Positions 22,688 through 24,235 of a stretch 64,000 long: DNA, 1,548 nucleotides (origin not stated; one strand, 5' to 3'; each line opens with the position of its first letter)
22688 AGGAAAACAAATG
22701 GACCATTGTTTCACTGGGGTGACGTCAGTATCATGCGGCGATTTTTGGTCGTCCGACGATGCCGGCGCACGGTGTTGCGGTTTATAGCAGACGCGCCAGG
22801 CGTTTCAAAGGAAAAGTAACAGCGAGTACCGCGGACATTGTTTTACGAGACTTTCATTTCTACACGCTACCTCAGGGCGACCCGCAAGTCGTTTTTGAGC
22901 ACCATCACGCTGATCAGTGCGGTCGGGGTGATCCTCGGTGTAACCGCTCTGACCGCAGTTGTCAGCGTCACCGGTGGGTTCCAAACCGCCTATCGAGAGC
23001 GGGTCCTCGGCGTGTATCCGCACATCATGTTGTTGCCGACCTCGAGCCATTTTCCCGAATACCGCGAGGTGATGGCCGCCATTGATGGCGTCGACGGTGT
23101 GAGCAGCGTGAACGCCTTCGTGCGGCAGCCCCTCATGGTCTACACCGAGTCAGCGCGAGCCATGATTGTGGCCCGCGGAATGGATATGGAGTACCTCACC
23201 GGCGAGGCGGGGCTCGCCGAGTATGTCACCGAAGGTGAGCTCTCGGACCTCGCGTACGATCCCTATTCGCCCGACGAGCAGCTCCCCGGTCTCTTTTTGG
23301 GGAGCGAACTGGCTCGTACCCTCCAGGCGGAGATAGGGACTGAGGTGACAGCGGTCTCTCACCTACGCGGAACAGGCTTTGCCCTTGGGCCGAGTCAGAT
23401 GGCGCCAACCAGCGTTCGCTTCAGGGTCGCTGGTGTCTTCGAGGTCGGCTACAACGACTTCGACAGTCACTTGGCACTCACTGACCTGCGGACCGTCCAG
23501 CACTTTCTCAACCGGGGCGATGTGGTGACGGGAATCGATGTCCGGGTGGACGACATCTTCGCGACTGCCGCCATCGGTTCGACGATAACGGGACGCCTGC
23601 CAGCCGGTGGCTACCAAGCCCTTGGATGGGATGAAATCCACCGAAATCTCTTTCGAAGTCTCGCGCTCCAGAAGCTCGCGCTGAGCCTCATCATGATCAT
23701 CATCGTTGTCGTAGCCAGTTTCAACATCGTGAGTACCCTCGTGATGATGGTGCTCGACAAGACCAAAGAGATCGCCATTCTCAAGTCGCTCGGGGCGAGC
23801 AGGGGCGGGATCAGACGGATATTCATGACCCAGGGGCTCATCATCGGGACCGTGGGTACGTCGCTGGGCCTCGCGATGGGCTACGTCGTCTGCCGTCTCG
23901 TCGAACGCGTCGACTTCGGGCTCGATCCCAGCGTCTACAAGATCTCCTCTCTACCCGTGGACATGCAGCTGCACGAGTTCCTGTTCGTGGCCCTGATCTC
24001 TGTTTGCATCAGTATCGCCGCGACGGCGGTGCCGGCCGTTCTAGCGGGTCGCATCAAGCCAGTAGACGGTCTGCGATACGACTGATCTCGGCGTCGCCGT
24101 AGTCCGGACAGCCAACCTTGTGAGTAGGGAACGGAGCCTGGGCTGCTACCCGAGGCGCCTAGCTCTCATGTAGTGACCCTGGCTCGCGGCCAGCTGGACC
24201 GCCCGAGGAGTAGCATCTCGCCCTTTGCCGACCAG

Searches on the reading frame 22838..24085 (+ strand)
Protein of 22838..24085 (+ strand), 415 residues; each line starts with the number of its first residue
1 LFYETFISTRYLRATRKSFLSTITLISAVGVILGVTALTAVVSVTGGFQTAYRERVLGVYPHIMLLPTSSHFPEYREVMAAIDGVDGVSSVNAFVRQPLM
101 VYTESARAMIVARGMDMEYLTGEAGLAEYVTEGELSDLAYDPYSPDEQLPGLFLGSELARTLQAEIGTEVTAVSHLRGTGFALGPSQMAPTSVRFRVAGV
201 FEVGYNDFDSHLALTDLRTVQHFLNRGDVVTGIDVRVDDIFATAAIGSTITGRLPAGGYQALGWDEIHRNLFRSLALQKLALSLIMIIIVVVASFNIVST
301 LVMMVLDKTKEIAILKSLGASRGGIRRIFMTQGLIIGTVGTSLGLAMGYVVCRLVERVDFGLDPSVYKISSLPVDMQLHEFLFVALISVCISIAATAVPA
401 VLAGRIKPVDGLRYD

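Call 54: search_protein_families(library=ncbifam, proteins=[window:22838-24085:+], max_evalue=0.01)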
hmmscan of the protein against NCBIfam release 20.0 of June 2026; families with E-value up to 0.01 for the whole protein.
window:22838-24085:+ (415 aa): 10 families
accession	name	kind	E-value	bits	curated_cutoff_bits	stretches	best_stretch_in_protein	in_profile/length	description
TIGR02212.1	lolCE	equivalog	1.2e-85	287.9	362.45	1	4-415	3-411/411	lipoprotein-releasing ABC transporter permease subunit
NF008357.0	PRK11146.1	exception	6.2e-57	193.3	439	1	5-409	7-408/414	lipoprotein-releasing ABC transporter permease subunit LolE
TIGR02213.1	lolE_release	exception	5.3e-52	177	540.35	1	6-410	5-406/411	lipoprotein-releasing ABC transporter permease subunit LolE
NF008076.0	PRK10814.1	exception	2.2e-40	138.9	473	1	6-415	8-399/399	lipoprotein-releasing ABC transporter permease subunit LolC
TIGR03434.1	ADOP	subfamily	9.3e-14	50.5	622.3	1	274-413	266-400/803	ADOP family duplicated permease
NF038347.1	FtsX_Gpos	exception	3.6e-09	36.4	225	1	268-353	157-242/296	permease-like cell division protein FtsX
NF038346.1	FtsX_actino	exception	3.2e-08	33.3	250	1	266-403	167-301/308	permease-like cell division protein FtsX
TIGR00439.2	FtsX_Gneg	equivalog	5.1e-08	32.5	255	1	271-396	159-283/292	permease-like cell division protein FtsX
NF007826.0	PRK10535.1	equivalog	1.3e-06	27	966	1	277-412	520-645/648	macrolide ABC transporter ATP-binding protein/permease MacB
NF041854.1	ABC_perm_YbbP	equivalog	0.0063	14.5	999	1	276-358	240-320/806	putative ABC transporter permease subunit YbbP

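Call 83: search_protein_families(library=pfam, proteins=[window:22838-24085:+], max_evalue=0.001)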
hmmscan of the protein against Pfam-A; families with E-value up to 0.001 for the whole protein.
window:22838-24085:+ (415 aa): 2 families
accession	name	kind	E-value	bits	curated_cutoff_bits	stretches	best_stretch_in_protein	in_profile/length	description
PF02687.27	FtsX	-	1.2e-18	67.7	25.5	1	284-407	2-119/120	FtsX-like permease C-terminal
PF12704.14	MacB_PCD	-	9.4e-13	49.3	27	1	24-248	1-202/207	MacB-like periplasmic core domain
